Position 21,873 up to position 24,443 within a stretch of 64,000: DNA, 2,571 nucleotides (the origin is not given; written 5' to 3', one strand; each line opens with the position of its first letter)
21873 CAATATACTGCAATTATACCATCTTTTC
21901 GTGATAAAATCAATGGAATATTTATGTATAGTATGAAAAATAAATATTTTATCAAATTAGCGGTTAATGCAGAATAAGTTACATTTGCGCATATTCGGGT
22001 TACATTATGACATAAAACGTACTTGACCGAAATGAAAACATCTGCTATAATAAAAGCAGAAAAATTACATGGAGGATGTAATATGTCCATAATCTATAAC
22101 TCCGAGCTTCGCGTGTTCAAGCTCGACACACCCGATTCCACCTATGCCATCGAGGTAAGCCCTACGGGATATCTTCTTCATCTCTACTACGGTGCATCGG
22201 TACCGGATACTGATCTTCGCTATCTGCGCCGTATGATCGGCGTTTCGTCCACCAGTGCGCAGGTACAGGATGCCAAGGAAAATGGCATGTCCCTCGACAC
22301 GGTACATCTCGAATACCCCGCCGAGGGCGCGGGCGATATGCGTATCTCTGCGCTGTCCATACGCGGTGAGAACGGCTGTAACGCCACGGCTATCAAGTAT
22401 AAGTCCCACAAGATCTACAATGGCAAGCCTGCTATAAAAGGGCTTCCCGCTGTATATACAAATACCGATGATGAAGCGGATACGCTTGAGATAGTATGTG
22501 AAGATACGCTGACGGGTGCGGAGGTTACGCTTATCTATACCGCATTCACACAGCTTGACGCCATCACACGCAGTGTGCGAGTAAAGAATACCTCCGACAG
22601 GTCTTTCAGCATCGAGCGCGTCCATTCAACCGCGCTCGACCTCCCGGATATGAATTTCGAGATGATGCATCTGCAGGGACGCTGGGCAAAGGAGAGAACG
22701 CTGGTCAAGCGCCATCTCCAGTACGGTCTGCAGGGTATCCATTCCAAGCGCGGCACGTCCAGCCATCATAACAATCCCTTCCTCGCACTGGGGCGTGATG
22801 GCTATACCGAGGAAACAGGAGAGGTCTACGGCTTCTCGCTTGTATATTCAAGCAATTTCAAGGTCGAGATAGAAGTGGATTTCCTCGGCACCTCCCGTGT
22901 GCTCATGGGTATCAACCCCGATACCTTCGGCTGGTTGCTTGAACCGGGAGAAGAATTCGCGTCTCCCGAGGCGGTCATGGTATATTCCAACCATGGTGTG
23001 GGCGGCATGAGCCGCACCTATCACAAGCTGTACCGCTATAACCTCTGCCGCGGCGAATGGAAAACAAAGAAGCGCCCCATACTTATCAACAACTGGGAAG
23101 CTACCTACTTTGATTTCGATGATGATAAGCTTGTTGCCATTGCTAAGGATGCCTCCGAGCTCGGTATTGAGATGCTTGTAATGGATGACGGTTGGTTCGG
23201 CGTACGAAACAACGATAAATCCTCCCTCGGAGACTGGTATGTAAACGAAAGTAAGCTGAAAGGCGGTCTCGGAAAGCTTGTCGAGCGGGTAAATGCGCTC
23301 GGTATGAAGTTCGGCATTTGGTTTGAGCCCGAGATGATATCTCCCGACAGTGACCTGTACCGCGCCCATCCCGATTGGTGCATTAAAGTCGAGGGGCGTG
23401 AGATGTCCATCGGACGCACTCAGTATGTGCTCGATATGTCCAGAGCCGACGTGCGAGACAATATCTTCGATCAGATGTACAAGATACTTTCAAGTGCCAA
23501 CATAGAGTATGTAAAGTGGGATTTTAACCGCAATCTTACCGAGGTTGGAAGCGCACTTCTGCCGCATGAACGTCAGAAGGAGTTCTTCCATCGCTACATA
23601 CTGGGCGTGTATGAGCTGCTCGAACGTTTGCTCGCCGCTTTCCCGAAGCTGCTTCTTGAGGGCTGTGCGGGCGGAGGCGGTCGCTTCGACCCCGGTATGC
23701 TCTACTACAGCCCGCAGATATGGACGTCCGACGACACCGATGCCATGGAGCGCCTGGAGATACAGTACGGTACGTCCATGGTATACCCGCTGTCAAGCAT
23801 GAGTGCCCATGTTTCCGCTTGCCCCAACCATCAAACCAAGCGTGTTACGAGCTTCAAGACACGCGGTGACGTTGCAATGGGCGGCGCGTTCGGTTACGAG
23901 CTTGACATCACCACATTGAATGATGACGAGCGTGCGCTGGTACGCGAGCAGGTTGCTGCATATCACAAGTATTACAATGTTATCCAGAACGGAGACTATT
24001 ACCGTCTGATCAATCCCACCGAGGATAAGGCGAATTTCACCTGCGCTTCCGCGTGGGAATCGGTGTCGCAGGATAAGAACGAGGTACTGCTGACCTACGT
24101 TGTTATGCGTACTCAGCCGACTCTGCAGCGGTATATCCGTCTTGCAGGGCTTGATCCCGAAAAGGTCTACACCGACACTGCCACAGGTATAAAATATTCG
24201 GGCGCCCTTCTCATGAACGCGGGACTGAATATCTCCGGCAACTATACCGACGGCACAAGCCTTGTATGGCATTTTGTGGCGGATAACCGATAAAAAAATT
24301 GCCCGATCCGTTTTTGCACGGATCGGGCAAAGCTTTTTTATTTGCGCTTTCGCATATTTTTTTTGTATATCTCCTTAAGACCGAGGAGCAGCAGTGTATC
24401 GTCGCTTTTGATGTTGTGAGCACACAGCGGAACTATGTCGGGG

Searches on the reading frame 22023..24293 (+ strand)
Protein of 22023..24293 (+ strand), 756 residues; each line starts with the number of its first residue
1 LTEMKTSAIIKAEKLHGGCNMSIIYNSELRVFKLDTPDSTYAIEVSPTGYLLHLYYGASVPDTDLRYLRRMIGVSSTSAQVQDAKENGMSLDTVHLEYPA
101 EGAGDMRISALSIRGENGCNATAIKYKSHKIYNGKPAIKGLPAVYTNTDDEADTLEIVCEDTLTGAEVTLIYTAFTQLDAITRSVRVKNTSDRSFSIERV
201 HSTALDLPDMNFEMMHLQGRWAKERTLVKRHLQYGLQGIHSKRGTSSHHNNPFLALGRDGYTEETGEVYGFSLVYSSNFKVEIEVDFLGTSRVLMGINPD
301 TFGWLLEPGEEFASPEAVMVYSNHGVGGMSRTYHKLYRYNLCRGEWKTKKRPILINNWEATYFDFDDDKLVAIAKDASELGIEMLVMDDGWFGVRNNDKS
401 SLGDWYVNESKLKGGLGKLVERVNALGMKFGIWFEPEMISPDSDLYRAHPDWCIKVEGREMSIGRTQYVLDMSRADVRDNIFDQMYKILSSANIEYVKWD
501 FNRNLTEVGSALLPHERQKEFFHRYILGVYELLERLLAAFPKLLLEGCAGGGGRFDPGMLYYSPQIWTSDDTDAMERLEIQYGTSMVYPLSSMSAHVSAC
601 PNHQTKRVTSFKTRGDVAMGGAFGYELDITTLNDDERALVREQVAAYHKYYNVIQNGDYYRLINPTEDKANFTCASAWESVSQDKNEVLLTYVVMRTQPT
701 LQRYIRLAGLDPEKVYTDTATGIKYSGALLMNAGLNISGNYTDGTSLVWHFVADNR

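Call 81: search_protein_families(library=pfam, proteins=[window:22023-24293:+], max_evalue=0.00001)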
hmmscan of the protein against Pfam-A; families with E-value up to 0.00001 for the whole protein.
window:22023-24293:+ (756 aa): 3 families
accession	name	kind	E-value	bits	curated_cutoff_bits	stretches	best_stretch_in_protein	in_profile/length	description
PF02065.24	Melibiase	-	1.7e-161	537.4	27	1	312-657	2-347/347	Melibiase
PF16875.11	Glyco_hydro_36N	-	6.9e-91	304.6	27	1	49-307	1-253/253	Glycosyl hydrolase family 36 N-terminal domain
PF16874.11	Glyco_hydro_36C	-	2.8e-18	66.6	27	1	676-751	2-77/77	Glycosyl hydrolase family 36 C-terminal domain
